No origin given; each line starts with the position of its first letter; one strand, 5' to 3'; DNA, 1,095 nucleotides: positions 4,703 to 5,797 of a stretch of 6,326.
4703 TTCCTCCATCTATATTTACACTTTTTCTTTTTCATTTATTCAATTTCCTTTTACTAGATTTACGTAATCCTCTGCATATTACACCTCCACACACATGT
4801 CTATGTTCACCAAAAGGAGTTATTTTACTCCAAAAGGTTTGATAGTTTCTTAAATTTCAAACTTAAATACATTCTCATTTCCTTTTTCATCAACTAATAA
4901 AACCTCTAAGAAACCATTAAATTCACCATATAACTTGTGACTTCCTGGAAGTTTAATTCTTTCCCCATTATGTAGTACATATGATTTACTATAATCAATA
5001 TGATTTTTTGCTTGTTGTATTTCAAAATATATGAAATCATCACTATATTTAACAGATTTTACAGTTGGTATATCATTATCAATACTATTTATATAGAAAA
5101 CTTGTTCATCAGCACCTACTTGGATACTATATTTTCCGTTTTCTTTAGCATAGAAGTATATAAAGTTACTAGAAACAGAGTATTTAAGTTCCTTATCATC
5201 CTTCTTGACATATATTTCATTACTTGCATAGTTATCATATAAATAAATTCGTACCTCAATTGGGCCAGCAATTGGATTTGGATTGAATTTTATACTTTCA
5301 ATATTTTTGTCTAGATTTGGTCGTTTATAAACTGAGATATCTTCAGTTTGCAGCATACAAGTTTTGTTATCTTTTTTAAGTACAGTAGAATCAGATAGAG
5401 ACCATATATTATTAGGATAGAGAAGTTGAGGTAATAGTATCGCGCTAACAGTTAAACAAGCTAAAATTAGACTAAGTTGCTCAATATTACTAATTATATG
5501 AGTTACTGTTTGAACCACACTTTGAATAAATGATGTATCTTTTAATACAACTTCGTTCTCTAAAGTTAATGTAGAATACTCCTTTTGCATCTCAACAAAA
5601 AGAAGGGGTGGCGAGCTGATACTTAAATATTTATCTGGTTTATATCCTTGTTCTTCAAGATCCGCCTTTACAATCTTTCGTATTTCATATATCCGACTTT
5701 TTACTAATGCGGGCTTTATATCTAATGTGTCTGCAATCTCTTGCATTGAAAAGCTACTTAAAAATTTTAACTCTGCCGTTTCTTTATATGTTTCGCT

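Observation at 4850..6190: Single-polypeptide, membrane-tethered ECF-like sigma factor (sigma2-sigma4 / linker / TM / beta-rich ectodomain)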

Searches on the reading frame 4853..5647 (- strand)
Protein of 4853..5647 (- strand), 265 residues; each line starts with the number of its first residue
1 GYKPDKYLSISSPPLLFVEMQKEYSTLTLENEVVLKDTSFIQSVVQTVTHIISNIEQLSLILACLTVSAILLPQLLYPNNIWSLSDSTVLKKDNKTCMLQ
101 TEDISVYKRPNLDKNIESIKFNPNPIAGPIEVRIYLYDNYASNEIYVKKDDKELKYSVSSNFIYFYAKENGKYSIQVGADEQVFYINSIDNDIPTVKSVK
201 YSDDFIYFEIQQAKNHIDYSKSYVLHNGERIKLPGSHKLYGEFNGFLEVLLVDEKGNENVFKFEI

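Call 28: search_protein_representatives(alignment_id=A3)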
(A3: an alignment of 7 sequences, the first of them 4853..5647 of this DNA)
Query: 7 sequences, 269 profile positions. Proteins with E-value up to 0.001 (for the whole library): 103; up to 1e-10: 82; up to 1e-30: 5. The best 103 are listed.
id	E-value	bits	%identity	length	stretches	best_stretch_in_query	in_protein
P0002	4.8e-110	383.6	-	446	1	1-269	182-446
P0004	6.8e-110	383.1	-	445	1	1-269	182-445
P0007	7.9e-93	327.1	-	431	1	1-268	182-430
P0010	8.9e-50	186.0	-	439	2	110-268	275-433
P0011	1.3e-48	182.1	-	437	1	1-269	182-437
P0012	1.7e-28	116.2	-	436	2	109-268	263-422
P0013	1.7e-25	106.4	-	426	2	118-266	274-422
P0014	2.9e-25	105.6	-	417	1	87-258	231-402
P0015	9.4e-25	103.9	-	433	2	118-267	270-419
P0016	1.3e-24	103.5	-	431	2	118-268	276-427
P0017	1.3e-24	103.4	-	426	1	78-268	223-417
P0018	1.3e-23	100.1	-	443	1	1-262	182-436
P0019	2.7e-23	99.1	-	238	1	91-266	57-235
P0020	5.0e-23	98.3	-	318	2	118-265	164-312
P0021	1.2e-22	97.0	-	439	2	119-266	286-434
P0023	7.7e-22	94.4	-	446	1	5-268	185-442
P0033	1.4e-20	90.2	-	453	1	8-259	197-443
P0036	9.6e-20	87.5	-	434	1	109-266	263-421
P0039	4.0e-19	85.5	-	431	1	119-266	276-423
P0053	1.2e-16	77.4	-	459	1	118-268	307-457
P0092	1.8e-09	53.8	-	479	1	106-267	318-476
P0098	5.5e-06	42.4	-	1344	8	168-264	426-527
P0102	3.6e-05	39.7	-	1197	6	168-223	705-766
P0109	5.7e-04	35.8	-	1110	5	169-264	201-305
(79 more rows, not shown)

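Call 29: search_protein_families(library=pfam, proteins=[P0010, P0012, P0014, P0018, P0033, P0053, P0092, P0098, P0102, P0109], max_evalue=0.01)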
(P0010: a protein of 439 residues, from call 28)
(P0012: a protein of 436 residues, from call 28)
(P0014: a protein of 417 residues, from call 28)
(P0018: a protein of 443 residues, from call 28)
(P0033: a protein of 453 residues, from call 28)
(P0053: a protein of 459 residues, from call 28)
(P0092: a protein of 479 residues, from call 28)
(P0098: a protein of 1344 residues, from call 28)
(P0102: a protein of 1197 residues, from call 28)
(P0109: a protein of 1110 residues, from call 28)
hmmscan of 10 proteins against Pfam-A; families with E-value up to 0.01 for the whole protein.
P0010 (439 aa): 3 families
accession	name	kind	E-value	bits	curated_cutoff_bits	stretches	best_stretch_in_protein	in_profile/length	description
PF04542.20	Sigma70_r2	-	7.7e-12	45.3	24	1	31-91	8-70/71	Sigma-70 region 2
PF07638.17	Sigma70_ECF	-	7.6e-09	36.2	21.1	1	9-179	7-184/185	ECF sigma factor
PF08281.18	Sigma70_r4_2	-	1.3e-06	28.3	25.7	1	124-173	4-53/54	Sigma-70, region 4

P0012 (436 aa): 4 families
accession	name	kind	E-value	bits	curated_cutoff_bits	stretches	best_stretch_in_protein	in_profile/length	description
PF04542.20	Sigma70_r2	-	4.7e-11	42.8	24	1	25-84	2-63/71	Sigma-70 region 2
PF08281.18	Sigma70_r4_2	-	3e-07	30.4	25.7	1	124-172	4-52/54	Sigma-70, region 4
PF07638.17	Sigma70_ECF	-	9.3e-06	26.1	21.1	1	10-178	8-183/185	ECF sigma factor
PF04545.22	Sigma70_r4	-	1.7e-05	24.7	24.1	1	140-169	14-43/50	Sigma-70, region 4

P0014 (417 aa): 9 families
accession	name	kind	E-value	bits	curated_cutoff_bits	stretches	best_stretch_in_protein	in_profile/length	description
PF08281.18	Sigma70_r4_2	-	3.6e-17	62.2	25.7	1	103-155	2-54/54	Sigma-70, region 4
PF04542.20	Sigma70_r2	-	3.7e-10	39.9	24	1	3-64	7-70/71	Sigma-70 region 2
PF04545.22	Sigma70_r4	-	6.2e-10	38.9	24.1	1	112-157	5-50/50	Sigma-70, region 4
PF07638.17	Sigma70_ECF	-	1.8e-07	31.7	21.1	1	94-159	119-183/185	ECF sigma factor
PF19610.4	DUF6115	-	0.0011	19.7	27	1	43-146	39-129/134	Family of unknown function (DUF6115)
PF00196.25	GerE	-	0.0013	18.7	23.5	1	114-155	5-45/57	Bacterial regulatory proteins, luxR family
PF22233.2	PhyR_sigma-like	-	0.0019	18.4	27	1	112-145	4-37/50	Response regulator PhyR, sigma-like domain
PF04297.20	UPF0122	-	0.0046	17.6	22.7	1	107-157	13-63/101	Putative helix-turn-helix protein, YlxM / p13 like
PF18759.7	Plavaka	-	0.0073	16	26.3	0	30-103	7-84/325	Plavaka transposase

P0018 (443 aa): 11 families
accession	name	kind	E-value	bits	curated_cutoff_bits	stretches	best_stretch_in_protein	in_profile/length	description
PF04542.20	Sigma70_r2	-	1.4e-11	44.5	24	1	25-90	1-68/71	Sigma-70 region 2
PF08281.18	Sigma70_r4_2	-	3.6e-07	30.2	25.7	1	122-173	2-53/54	Sigma-70, region 4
PF04545.22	Sigma70_r4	-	2.7e-06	27.3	24.1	1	127-175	1-49/50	Sigma-70, region 4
PF07638.17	Sigma70_ECF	-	2.5e-05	24.7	21.1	1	8-178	5-183/185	ECF sigma factor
PF13556.12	HTH_30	-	0.0031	17.7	27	1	138-178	4-44/59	PucR C-terminal helix-turn-helix domain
PF13412.12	HTH_24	-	0.004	17.1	21.9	1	147-169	18-40/48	Winged helix-turn-helix DNA-binding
PF00126.33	HTH_1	-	0.0043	17.4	26.6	1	153-180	20-47/60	Bacterial regulatory helix-turn-helix protein, lysR family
PF06530.18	Phage_antitermQ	-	0.0047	17.3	26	0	116-176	48-108/118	Phage antitermination protein Q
PF01047.28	MarR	-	0.0056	17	24.6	1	138-173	9-44/59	MarR family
PF13384.12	HTH_23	-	0.0068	16.6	24.6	0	136-169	6-40/50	Homeodomain-like domain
PF12802.13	MarR_2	-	0.0085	16.7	27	0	141-173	14-47/61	MarR family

P0033 (453 aa): 3 families
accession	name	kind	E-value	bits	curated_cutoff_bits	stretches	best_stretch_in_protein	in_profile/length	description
PF04542.20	Sigma70_r2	-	3.6e-13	49.5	24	1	23-89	1-69/71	Sigma-70 region 2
PF08281.18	Sigma70_r4_2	-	4.4e-12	45.9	25.7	1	129-181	2-54/54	Sigma-70, region 4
PF04545.22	Sigma70_r4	-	1.6e-07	31.2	24.1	1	136-181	3-48/50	Sigma-70, region 4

P0053 (459 aa): 4 families
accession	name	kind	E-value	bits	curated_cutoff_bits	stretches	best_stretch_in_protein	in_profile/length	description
PF04542.20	Sigma70_r2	-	2e-12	47.2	24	1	35-101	1-69/71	Sigma-70 region 2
PF08281.18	Sigma70_r4_2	-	9e-11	41.7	25.7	1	140-188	4-52/54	Sigma-70, region 4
PF04545.22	Sigma70_r4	-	3.2e-07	30.2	24.1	1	144-190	2-48/50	Sigma-70, region 4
PF07638.17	Sigma70_ECF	-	0.0011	19.3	21.1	1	18-195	4-184/185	ECF sigma factor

P0092 (479 aa): 4 families
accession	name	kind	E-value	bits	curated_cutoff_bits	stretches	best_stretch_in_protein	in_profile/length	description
PF04542.20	Sigma70_r2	-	2.2e-13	50.2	24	1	52-118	1-69/71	Sigma-70 region 2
PF08281.18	Sigma70_r4_2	-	1.8e-12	47.1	25.7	1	160-210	4-54/54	Sigma-70, region 4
PF04545.22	Sigma70_r4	-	3.9e-06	26.7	24.1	1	164-210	2-48/50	Sigma-70, region 4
PF17530.7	NS3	-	0.0028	17.6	25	1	30-136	29-140/245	Non-structural protein NS3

P0098 (1344 aa): 4 families
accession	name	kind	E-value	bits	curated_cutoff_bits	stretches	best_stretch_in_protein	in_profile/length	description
PF06832.18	BiPBP_C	-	4.9e-19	68.4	26.8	0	539-606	18-87/90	Penicillin-Binding Protein C-terminus Family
PF24893.1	DUF7743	-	1.3e-17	64.1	27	1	377-467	2-92/120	Domain of unknown function (DUF7743)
PF19077.6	Big_13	-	4.5e-10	40.4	27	0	933-1011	25-101/102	Bacterial Ig-like domain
PF01483.27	P_proprotein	-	7.1e-05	23.3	21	0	335-368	43-76/86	Proprotein convertase P-domain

P0102 (1197 aa): 5 families
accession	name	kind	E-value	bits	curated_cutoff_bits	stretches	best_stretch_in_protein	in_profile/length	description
PF24893.1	DUF7743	-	4.4e-19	68.8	27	2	734-826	1-91/120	Domain of unknown function (DUF7743)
PF06832.18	BiPBP_C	-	1e-05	25.8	26.8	0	214-232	69-87/90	Penicillin-Binding Protein C-terminus Family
PF17786.7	Mannosidase_ig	-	0.00072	20.5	23.4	0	611-695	24-86/91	Mannosidase Ig/CBM-like domain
PF19077.6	Big_13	-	0.00087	20.2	27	0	177-241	39-101/102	Bacterial Ig-like domain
PF02012.26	BNR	-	0.0034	17.6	27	0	363-372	2-11/12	BNR/Asp-box repeat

P0109 (1110 aa): 3 families
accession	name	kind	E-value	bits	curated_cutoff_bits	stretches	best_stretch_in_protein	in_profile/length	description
PF24893.1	DUF7743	-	4.8e-17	62.2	27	0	395-461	1-66/120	Domain of unknown function (DUF7743)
PF06832.18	BiPBP_C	-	3.8e-06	27.1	26.8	0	610-634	63-87/90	Penicillin-Binding Protein C-terminus Family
PF19077.6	Big_13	-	0.001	20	27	0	501-555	43-95/102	Bacterial Ig-like domain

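Call 39: find_related_loci(query=A3, collection=genome_contigs, flank=6000)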
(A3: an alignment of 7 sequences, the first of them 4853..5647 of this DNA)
Query A3 (265 aa) in genome_contigs; peptide patterns used: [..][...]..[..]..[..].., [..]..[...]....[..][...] (x = any residue, [..] = any of these).
38 stretches matched a pattern; 1 encode a relative of the query (tblastn E <= 1e-3); 1 distinct loci.
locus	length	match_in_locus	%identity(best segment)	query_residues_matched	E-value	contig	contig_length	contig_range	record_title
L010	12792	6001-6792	34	1-265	7e-46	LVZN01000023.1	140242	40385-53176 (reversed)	Erysipelotrichaceae bacterium MTC7 Contig_3, whole genome shotgun sequence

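Call 40: find_homologous_proteins(query=A5, max_evalue=0.00001)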
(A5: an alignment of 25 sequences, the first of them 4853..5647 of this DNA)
Query A5 (25 sequences) (265 aa, profile of the alignment): 6 proteins with E <= 0.00001 among 6154 candidates.
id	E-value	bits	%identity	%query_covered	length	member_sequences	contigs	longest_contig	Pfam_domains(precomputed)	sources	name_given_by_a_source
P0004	2.2e-72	262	37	100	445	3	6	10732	PF07638.18,PF04542.21,PF08281.19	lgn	-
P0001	1.5e-71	259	100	100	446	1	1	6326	PF04542.21,PF08281.19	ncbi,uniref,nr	ncbi:RNA polymerase sigma factor (sigma-70 family) [Breznakia blatticola]|uniref:RNA polymerase sigm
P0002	4.4e-68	248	79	100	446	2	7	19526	PF04542.21,PF08281.19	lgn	-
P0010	9.1e-66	240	32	100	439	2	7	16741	PF07638.18,PF04542.21,PF08281.19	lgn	-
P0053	1.0e-62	230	24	60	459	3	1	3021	PF04545.23,PF04542.21,PF08281.19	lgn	-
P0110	8.7e-50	188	22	61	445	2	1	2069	PF04545.23,PF04542.21,PF08281.19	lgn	-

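Call 41: find_encoding_contigs(protein=P0010, flank=6000, max_places=2)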
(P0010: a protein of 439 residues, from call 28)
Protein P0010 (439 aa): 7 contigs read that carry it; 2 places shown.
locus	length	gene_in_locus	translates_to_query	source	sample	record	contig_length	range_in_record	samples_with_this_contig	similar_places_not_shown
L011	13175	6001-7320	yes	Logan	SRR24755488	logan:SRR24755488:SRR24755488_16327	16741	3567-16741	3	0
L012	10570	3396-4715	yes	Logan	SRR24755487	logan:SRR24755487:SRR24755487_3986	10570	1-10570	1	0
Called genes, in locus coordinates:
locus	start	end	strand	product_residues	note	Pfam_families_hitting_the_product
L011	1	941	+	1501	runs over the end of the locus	?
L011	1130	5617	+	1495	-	PF07953:Toxin_R_bind_N, PF13385:Laminin_G_3, PF07953:Toxin_R_bind_N, PF13385:Laminin_G_3, PF00149:Metallophos, PF00754:F5_F8_type_C, PF22633:F5_F8_type_C_2 (weak), PF07554:FIVAR (weak)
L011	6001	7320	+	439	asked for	PF07638:Sigma70_ECF, PF04542:Sigma70_r2, PF08281:Sigma70_r4_2 (weak)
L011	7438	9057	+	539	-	PF18998:Flg_new_2 (weak)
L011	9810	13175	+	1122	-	?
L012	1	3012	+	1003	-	?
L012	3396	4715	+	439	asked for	PF07638:Sigma70_ECF, PF04542:Sigma70_r2, PF08281:Sigma70_r4_2 (weak)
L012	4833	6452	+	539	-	PF18998:Flg_new_2 (weak)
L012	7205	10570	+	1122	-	?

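Call 42: find_encoding_contigs(protein=P0013, flank=6000, max_places=2)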
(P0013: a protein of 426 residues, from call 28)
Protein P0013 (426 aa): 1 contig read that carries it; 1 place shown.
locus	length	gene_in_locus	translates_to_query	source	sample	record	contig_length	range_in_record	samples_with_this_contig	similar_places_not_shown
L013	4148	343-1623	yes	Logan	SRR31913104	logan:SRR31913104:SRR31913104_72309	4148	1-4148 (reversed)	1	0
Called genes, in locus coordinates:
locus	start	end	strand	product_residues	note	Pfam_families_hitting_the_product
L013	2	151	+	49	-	?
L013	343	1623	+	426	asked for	PF07638:Sigma70_ECF (faint), PF04542:Sigma70_r2, PF08281:Sigma70_r4_2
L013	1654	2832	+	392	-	-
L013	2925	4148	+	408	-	?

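Call 44: search_protein_families(library=pfam, proteins=[L011:7438-9057:+, L013:1654-2832:+, L013:2925-4148:+, L011:9810-13175:+], max_evalue=0.01)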
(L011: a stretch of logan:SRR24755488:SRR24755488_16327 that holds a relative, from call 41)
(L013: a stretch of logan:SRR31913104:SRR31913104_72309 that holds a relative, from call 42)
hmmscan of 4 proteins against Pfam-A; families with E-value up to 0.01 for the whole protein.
L011:7438-9057:+ (539 aa): 3 families
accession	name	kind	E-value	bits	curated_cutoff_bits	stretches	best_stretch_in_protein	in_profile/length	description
PF18998.6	Flg_new_2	-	2.7e-06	27.7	23.6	1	411-451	33-72/73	Divergent InlB B-repeat domain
PF09479.16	Flg_new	-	0.00056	20.4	27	1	398-447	19-65/65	Listeria-Bacteroides repeat domain (List_Bact_rpt)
PF20585.4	Pectate_lyase_5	-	0.0072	16.9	24.3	0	66-117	20-62/126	Putative pectate lyase-like adhesive domain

L013:1654-2832:+ (392 aa): 1 family
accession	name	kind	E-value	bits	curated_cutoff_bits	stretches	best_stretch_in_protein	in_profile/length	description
PF09479.16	Flg_new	-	0.0014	19.1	27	0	253-295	1-42/65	Listeria-Bacteroides repeat domain (List_Bact_rpt)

L013:2925-4148:+ (408 aa): 1 family
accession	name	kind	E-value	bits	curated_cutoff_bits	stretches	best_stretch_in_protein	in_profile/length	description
PF20595.4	pAdhesive_6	-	3e-05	24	27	1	173-284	26-137/165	Putative adhesive domain (group 6)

L011:9810-13175:+ (1122 aa): 1 family
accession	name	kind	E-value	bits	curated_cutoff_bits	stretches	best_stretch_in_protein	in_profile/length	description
PF09479.16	Flg_new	-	9.2e-10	38.9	27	2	1050-1115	1-65/65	Listeria-Bacteroides repeat domain (List_Bact_rpt)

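Call 51: list_cluster_members(proteins=[P0011, P0012, P0014, P0018, P0023, P0033, P0036, P0039, P0092, P0016])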
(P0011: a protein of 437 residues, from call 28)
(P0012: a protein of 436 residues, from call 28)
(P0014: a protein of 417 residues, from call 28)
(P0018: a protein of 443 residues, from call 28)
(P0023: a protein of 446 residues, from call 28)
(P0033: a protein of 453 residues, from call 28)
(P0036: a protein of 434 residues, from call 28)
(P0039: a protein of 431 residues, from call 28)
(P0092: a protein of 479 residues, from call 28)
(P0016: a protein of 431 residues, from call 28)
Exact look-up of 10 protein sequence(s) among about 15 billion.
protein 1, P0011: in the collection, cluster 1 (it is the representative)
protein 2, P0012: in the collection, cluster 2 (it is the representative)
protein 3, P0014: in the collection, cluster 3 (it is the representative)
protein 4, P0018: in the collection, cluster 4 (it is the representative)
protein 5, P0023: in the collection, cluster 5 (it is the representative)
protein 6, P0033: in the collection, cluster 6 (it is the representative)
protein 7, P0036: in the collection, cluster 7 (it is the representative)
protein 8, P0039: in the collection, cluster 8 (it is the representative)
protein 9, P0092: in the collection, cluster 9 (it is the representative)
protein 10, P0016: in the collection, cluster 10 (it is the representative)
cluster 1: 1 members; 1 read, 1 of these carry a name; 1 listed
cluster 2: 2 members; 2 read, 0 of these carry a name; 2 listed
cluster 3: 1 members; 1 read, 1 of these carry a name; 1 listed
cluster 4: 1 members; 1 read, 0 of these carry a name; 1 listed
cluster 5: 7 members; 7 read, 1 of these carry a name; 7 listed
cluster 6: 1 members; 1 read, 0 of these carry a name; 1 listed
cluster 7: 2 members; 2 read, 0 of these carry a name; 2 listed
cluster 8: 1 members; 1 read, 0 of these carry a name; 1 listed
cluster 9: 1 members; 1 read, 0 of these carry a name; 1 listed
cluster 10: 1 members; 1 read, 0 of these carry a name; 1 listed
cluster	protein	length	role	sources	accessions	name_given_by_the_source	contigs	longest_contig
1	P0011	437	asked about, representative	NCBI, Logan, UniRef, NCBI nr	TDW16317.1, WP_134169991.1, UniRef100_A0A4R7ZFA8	RNA polymerase sigma factor (sigma-70 family) [Breznakia blatticola] | RNA polymerase sigma factor (Sigma-70 family) n=1 Tax=Breznakia blatticola TaxID=1754012 ... | RNA polymerase sigma factor [Breznakia blatticola]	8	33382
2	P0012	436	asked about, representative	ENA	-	-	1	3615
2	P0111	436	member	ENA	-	-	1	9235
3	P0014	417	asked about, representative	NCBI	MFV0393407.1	MAG: RNA polymerase sigma factor [Coprobacillaceae bacterium]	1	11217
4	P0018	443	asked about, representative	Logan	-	-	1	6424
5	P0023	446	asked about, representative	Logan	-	-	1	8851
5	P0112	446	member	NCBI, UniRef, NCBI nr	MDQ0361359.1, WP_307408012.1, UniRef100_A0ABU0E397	RNA polymerase sigma factor [Breznakia pachnodae] | RNA polymerase sigma factor (Sigma-70 family) n=1 Tax=Breznakia pachnodae TaxID=265178 ...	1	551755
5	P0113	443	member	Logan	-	-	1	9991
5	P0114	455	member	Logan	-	-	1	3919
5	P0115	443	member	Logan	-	-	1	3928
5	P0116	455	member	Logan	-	-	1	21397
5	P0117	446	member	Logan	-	-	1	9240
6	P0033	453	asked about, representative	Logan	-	-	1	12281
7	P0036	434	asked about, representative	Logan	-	-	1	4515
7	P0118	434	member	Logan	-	-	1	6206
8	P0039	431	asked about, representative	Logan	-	-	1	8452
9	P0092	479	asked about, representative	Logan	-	-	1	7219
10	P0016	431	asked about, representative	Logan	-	-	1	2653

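Call 52: find_encoding_contigs(protein=P0014, flank=5000, max_places=1)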
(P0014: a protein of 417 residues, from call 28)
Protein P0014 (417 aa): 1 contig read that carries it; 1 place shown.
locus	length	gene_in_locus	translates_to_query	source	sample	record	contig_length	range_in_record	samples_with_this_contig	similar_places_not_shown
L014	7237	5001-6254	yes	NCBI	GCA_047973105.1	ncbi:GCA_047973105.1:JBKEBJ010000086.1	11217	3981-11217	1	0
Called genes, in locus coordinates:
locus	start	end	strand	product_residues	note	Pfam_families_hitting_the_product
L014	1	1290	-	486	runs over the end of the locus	PF00232:Glyco_hydro_1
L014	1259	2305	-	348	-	PF03786:UxuA, PF01261:AP_endonuc_2 (faint)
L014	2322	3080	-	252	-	PF09339:HTH_IclR, PF01614:IclR_C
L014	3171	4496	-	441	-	PF02378:PTS_EIIC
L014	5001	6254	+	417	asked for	PF04542:Sigma70_r2, PF07638:Sigma70_ECF (weak), PF08281:Sigma70_r4_2, PF04545:Sigma70_r4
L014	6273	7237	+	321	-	PF00560:LRR_1 (faint), PF13855:LRR_8 (weak), PF23598:LRR_14, PF12799:LRR_4 (weak)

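Call 53: find_encoding_contigs(protein=P0033, flank=5000, max_places=1)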
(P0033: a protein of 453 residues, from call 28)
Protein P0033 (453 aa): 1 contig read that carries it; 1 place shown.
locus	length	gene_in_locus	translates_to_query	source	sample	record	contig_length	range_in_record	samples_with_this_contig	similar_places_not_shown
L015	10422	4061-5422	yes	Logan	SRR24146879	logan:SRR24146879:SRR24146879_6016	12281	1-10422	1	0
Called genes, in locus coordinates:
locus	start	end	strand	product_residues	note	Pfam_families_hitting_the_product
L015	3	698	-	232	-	?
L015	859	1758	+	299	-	PF05043:Mga (weak), PF08220:HTH_DeoR (weak), PF08279:HTH_11, PF19187:HTH_PafC, PF13280:WYL, PF25583:WCX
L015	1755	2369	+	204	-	PF03167:UDG (weak)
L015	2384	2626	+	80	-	-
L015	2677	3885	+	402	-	PF00079:Serpin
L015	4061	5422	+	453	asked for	PF04542:Sigma70_r2, PF08281:Sigma70_r4_2, PF04545:Sigma70_r4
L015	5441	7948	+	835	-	PF12799:LRR_4 (faint), PF00560:LRR_1 (faint), PF18058:SbsC_C (faint), PF18449:Endotoxin_C2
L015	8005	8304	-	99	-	-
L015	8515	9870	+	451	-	PF04542:Sigma70_r2, PF04545:Sigma70_r4 (weak), PF08281:Sigma70_r4_2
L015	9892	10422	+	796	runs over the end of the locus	?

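Call 54: find_encoding_contigs(protein=P0011, flank=5000, max_places=1)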
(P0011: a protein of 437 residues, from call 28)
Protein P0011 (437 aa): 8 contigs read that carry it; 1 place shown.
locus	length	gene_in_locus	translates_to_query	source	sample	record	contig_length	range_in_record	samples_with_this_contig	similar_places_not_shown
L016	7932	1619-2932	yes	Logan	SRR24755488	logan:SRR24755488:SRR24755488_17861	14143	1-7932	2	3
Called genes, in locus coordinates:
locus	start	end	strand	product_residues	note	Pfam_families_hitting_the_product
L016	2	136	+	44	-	?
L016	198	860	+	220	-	PF00702:Hydrolase, PF13419:HAD_2, PF13242:Hydrolase_like (faint)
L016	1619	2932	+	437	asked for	PF07638:Sigma70_ECF, PF04542:Sigma70_r2, PF08281:Sigma70_r4_2 (weak)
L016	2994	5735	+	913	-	-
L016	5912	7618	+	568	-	PF05524:PEP-utilisers_N, PF00391:PEP-utilizers, PF02896:PEP-utilizers_C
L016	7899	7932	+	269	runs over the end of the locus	PF00881:Nitroreductase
